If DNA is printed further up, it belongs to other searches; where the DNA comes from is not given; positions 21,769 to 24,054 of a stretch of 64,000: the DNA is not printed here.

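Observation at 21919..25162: Orphan three-gene operon (662/268/115 aa) with no recognisable families in a GC-depressed stretch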

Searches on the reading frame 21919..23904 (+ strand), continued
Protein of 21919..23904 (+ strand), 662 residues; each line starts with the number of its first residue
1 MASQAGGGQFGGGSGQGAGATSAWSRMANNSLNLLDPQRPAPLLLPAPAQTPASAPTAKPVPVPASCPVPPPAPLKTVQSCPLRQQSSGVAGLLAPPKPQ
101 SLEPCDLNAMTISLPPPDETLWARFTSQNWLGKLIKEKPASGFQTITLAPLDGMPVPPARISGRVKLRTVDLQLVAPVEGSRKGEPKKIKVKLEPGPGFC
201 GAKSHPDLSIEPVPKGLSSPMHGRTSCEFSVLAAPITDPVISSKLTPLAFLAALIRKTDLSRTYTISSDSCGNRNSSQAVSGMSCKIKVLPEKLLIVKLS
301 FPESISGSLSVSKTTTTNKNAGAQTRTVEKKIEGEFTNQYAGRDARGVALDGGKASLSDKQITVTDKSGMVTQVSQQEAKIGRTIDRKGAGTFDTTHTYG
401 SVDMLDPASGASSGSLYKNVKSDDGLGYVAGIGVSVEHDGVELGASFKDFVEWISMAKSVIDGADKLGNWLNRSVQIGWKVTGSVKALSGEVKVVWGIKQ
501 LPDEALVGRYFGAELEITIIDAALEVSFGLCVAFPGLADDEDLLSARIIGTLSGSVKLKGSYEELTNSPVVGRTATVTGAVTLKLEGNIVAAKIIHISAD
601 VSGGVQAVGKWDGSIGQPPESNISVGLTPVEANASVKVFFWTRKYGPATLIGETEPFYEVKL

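Call 48: find_encoding_contigs(protein=P0012, flank=10000, max_places=3)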
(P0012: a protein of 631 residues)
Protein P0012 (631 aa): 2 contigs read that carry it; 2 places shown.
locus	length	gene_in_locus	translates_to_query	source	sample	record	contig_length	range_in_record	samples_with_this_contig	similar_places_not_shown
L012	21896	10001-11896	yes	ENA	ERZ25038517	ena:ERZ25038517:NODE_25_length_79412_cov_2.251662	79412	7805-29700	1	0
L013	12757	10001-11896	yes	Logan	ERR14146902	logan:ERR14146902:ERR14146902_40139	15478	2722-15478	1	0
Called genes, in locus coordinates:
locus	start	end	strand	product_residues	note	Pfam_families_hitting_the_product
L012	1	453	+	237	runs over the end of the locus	PF00484:Pro_CA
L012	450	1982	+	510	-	PF00916:Sulfate_transp, PF16983:MFS_MOT1 (weak), PF13466:STAS_2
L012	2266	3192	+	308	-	PF20507:DUF6733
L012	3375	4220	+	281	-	PF09694:Gcw_chp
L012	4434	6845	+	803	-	PF01433:Peptidase_M1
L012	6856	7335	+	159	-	PF20420:DUF6702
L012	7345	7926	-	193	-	PF02830:V4R (weak)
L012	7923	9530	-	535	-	PF02310:B12-binding, PF04055:Radical_SAM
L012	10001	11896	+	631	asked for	-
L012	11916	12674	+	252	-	-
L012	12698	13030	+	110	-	-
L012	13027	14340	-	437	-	PF01566:Nramp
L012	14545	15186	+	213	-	-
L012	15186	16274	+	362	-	-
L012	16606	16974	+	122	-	-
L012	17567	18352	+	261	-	PF06577:EipA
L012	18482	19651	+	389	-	PF00155:Aminotran_1_2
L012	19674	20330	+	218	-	PF10677:DUF2490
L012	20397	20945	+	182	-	PF22381:Staph_reg_Sar_Rot (faint), PF01047:MarR, PF12802:MarR_2, PF13412:HTH_24 (weak)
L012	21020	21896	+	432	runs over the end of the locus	PF07690:MFS_1, PF00083:Sugar_tr, PF07690:MFS_1 (weak)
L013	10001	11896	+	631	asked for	-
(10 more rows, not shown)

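Call 49: find_encoding_contigs(protein=P0037, flank=10000, max_places=2)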
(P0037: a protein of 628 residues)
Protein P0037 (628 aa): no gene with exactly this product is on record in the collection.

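Call 50: find_encoding_contigs(protein=P0061, flank=10000, max_places=2)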
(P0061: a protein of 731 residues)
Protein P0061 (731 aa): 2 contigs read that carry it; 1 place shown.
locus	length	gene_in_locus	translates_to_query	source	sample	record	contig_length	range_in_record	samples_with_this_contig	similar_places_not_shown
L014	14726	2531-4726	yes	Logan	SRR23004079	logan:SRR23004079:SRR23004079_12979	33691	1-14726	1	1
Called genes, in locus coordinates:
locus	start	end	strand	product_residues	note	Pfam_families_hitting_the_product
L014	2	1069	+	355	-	?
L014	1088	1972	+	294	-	PF10720:DUF2515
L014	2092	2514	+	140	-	-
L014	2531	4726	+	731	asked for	PF01476:LysM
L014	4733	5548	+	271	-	-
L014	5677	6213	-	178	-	PF14113:Tae4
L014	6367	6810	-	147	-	-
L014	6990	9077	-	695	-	PF20442:BrxL_N, PF13337:BrxL_ATPase, PF16565:MIT_C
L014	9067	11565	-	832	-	PF08665:PglZ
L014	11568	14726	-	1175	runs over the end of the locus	PF07669:Eco57I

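Call 51: find_encoding_contigs(protein=P0026, flank=10000, max_places=1)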
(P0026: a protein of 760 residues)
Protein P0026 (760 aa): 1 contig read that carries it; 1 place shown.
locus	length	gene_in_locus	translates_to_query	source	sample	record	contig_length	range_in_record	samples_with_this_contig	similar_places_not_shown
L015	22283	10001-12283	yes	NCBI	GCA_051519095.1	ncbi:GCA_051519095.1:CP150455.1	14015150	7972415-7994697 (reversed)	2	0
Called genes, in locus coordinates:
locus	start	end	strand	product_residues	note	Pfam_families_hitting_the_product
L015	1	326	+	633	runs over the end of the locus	PF09937:DUF2169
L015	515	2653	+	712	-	PF05954:Phage_GPD, PF20093:DUF6484 (faint), PF04717:Phage_base_V, PF22178:Gp5_trimer_C, PF06715:Gp5_C (faint), PF22178:Gp5_trimer_C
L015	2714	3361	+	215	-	PF20093:DUF6484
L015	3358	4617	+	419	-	PF13646:HEAT_2 (weak)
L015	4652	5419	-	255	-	PF15575:Imm49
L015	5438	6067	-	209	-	PF07791:Imm11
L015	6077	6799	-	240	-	PF14412:AHH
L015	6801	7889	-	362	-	-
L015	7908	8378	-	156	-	PF13665:Tox-PAAR-like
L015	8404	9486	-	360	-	PF09937:DUF2169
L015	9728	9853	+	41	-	-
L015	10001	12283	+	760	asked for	-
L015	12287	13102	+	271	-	-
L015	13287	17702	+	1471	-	-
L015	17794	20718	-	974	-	PF06119:NIDO, PF13620:CarboxypepD_reg (faint), PF02494:HYR, PF02412:TSP_3 (faint)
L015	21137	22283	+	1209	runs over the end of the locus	PF14312:FG-GAP_2, PF02412:TSP_3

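Call 57: predict_structure(alignment_id=A4)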
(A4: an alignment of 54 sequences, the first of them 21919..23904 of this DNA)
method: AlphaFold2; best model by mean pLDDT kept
length: 662 residues; sequences in the alignment: 54
mean_pLDDT: 75.9   pTM: 0.66
mean pLDDT of the five models: 75.9, 73.1, 71.9, 71.6, 71.3
residues with pLDDT >= 90: 194; 70-90: 251; 50-70: 102; < 50: 115
segments of 3 or more residues with pLDDT < 50: 1-24, 42-60, 62-69, 78-80, 83-87, 413-429, 445-465, 470-475
pLDDT, mean of each block of 10 residues (from residue 1): 37 39 50 56 47 46 48 49 50 59 88 86 86 78 85 65 65 93 90 92 90 90 93 86 74 87 96 88 95 92 83 85 87 80 58 83 87 84 69 73 60 47 42 82 58 43 47 61 85 93 87 92 88 62 81 92 88 84 93 89 93 78 93 93 95 93 84
secondary structure, 60 per line:
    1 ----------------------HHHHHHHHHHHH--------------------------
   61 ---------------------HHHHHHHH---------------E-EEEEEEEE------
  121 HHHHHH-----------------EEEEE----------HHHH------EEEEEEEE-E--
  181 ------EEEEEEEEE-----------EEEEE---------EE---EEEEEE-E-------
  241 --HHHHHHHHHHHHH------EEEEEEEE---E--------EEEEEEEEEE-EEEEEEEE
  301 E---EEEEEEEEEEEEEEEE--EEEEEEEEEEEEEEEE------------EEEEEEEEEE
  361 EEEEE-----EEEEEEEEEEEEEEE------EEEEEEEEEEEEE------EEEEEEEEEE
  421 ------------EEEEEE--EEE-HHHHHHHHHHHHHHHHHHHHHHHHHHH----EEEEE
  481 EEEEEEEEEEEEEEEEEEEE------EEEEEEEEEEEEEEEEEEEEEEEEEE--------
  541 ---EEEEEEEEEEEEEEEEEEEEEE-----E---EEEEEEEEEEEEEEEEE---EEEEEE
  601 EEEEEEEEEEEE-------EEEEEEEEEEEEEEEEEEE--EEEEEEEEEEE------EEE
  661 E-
elements in order (helices of 4 or more, strands of 3 or more residues): H23-34 H82-89 E107-114 H121-126 E144-148 H159-162 E169-176 E187-195 E207-211 E226-231 H243-255 E262-269 E282-291 E293-301 E305-320 E323-338 E351-365 E371-385 E392-404 E411-420 E433-438 E441-443 H445-471 E476-500 E507-532 E544-565 E575-591 E595-612 E620-638 E641-651 E658-661

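Call 60: fold_search(model_id=the predicted structure, library=pdb)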
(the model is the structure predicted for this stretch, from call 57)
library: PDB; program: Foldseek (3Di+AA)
matches with E <= 10: 595; with E <= 0.001: 0
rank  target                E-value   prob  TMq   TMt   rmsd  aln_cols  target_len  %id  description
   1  7sqc_O0               1.5e-03  0.33  0.12  0.08  43.9       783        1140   10  Ciliary C1 central pair apparatus isolated from Chlamydomonas reinhardtii (released 2022-04-13)
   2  3qq2_C                3.6e-03  0.87  0.11  0.23  25.3       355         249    9  Crystal Structure of the Beta Domain of the Bordetella Autotransporter Brka (released 2011-04-13)
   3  3slo                  1.0e-02  0.85  0.11  0.21  27.3       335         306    5  Pre-cleavage Structure of the Autotransporter EspP - N1023D mutant (released 2011-11-16)
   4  3slj                  1.1e-02  0.89  0.11  0.21  28.2       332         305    5  Pre-cleavage Structure of the Autotransporter EspP - N1023A mutant (released 2011-11-16)
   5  9nn6_A                1.1e-02  0.20  0.10  0.11  35.7       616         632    8  E. coli Cir in Complex with the RBD of Microcin V (released 2025-09-24)
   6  1by3                  1.4e-02  0.21  0.09  0.09  33.2       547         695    9  FHUA FROM E. COLI (released 1999-01-13)
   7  8blw_A                1.4e-02  0.11  0.08  0.08  33.8       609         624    6  Vitamin B12 transporter BtuB1 with lipoprotein BtuG1 from B. theta (released 2023-08-16)
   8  8b14_A                1.6e-02  0.23  0.09  0.09  34.2       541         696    8  T5 Receptor Binding Protein pb5 in complex with its E. coli receptor FhuA (released 2023-02-08)
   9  4m4d_A                2.0e-02  0.15  0.08  0.11  35.1       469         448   10  Crystal structure of lipopolysaccharide binding protein (released 2013-10-30)
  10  3slt                  2.1e-02  0.69  0.11  0.20  28.3       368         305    6  Pre-cleavage Structure of the Autotransporter EspP - N1023S Mutant (released 2011-11-16)
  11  2hdi_A                2.3e-02  0.13  0.08  0.09  32.0       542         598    8  Crystal structure of the Colicin I receptor Cir from E.coli in complex with receptor binding domain of Colicin Ia. (released 2007-05-08)
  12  3rgn                  2.4e-02  0.12  0.09  0.11  36.4       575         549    7  Crystal structure of spin-labeled BtuB W371R1 (released 2011-10-26)
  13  9a32_MODEL_1_A        2.6e-02  0.10  0.07  0.11  34.8       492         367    8  Model of E. coli OmpC by in-cell photo-crosslinking MS and deep learning (released 2023-02-24)
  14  4mee                  2.9e-02  0.23  0.08  0.15  28.9       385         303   10  Crystal structure of the transport unit of the autotransporter AIDA-I from Escherichia coli (released 2014-06-04)
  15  3qq2_A                3.0e-02  0.41  0.10  0.21  27.1       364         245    8  Crystal Structure of the Beta Domain of the Bordetella Autotransporter Brka (released 2011-04-13)
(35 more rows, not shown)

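Call 61: fold_search(model_id=the predicted structure, library=viral)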
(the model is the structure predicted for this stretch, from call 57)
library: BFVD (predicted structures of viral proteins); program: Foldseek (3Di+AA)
matches with E <= 10: 155; with E <= 0.001: 0
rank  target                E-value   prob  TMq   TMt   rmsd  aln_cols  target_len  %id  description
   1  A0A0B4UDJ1            1.6e-02  0.10  0.07  0.04  37.5       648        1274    5  Minor capsid protein [Thaumetopoea pityocampa cypovirus 5]
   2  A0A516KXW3            3.0e-02  0.14  0.10  0.06  33.9       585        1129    8  (no name in the UniProt tables at hand)
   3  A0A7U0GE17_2          4.4e-02  0.07  0.07  0.05  46.0       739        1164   10  (no name in the UniProt tables at hand)
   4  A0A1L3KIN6            6.2e-02  0.05  0.08  0.09  46.5       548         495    9  Maturation protein [Shahe levi-like virus 1]
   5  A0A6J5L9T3            1.0e-01  0.04  0.06  0.06  41.0       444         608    7  Autotransporter beta-domain containing protein [uncultured Caudovirales phage]
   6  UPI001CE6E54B         1.4e-01  0.16  0.09  0.18  22.0       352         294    7  (no name look-up for this kind of identifier)
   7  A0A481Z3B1            1.4e-01  0.14  0.07  0.04  26.5       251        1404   10  mRNA 5'-phosphatase [Pithovirus LCPAC103]
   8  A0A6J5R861            1.4e-01  0.05  0.06  0.06  35.7       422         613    7  Autotransporter beta-domain containing protein [uncultured Caudovirales phage]
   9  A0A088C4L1            1.7e-01  0.07  0.06  0.14  35.3       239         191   10  (no name in the UniProt tables at hand)
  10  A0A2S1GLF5            2.8e-01  0.06  0.08  0.05  43.9       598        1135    8  (no name in the UniProt tables at hand)
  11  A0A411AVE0            2.9e-01  0.08  0.06  0.11  41.6       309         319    9  (no name in the UniProt tables at hand)
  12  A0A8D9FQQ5            3.1e-01  0.12  0.13  0.11  32.8       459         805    4  TonB-dependent receptor SusC [uncultured marine phage]
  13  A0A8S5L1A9            3.5e-01  0.08  0.09  0.12  36.8       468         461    8  Maturation protein [ssRNA phage SRR7976326_2]
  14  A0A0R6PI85            3.5e-01  0.02  0.08  0.09  31.6       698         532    8  (no name in the UniProt tables at hand)
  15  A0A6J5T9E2            3.7e-01  0.04  0.06  0.12  33.4       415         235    6  Outer membrane protein beta-barrel [uncultured Caudovirales phage]
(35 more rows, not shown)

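Call 63: list_cluster_members(proteins=[P0046, P0017, P0018, P0019, P0020, P0023, P0024, P0030, P0034, P0048])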
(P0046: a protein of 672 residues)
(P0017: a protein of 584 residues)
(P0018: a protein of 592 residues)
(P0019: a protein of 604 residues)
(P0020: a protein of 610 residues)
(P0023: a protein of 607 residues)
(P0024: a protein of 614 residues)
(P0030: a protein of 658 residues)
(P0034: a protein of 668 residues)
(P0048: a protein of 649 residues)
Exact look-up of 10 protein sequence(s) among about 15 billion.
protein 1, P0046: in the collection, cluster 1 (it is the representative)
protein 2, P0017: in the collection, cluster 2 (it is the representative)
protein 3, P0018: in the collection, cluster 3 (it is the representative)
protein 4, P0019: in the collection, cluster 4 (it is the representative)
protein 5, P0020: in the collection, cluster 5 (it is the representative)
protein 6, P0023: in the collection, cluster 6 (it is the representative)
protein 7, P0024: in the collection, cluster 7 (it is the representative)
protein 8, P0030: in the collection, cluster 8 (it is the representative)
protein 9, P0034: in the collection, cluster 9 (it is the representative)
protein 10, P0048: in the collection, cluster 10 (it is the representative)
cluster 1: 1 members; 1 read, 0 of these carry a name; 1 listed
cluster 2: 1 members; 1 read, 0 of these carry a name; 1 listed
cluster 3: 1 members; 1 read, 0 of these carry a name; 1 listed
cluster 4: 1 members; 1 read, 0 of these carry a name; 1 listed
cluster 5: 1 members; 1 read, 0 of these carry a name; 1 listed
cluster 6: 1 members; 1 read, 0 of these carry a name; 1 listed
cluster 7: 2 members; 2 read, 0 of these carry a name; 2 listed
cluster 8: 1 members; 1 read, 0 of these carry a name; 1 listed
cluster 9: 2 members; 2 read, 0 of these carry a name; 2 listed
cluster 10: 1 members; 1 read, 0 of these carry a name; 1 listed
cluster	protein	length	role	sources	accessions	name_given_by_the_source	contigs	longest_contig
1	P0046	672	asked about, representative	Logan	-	-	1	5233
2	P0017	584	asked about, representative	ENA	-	-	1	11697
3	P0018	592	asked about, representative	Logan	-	-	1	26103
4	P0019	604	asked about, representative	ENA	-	-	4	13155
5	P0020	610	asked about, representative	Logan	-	-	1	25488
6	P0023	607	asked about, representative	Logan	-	-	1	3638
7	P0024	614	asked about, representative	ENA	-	-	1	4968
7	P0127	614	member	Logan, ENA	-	-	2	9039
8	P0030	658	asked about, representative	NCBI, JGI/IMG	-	-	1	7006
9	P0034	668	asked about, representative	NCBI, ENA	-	-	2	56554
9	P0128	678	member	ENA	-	-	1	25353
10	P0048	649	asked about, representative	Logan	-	-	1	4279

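Call 64: find_encoding_contigs(protein=P0034, flank=10000, max_places=1)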
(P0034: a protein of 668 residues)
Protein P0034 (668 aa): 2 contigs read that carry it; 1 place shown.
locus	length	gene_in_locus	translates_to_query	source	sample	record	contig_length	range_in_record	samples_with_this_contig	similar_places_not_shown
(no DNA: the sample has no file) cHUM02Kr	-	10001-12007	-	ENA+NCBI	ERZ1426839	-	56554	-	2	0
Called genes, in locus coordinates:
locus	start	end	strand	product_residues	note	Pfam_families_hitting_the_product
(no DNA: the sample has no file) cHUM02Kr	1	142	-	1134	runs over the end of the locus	PF14331:IcmF-related_N, PF06761:IcmF-related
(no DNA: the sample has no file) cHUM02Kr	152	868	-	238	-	PF09850:DotU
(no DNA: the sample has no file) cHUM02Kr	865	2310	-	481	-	PF05936:T6SS_VasE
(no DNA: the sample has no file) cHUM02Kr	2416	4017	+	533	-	-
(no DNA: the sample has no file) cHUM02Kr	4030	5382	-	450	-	PF05936:T6SS_VasE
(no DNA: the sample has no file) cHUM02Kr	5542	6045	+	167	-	PF13503:DUF4123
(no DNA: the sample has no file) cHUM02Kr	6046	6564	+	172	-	PF05488:PAAR_motif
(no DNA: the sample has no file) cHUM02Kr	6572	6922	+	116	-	-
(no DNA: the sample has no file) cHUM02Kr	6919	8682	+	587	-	-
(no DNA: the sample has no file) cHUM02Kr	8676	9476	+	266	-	-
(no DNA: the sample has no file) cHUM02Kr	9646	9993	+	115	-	-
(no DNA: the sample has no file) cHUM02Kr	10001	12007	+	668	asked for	-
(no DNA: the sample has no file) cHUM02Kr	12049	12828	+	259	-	-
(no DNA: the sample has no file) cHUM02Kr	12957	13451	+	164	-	-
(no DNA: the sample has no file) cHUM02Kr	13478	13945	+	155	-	PF12883:DUF3828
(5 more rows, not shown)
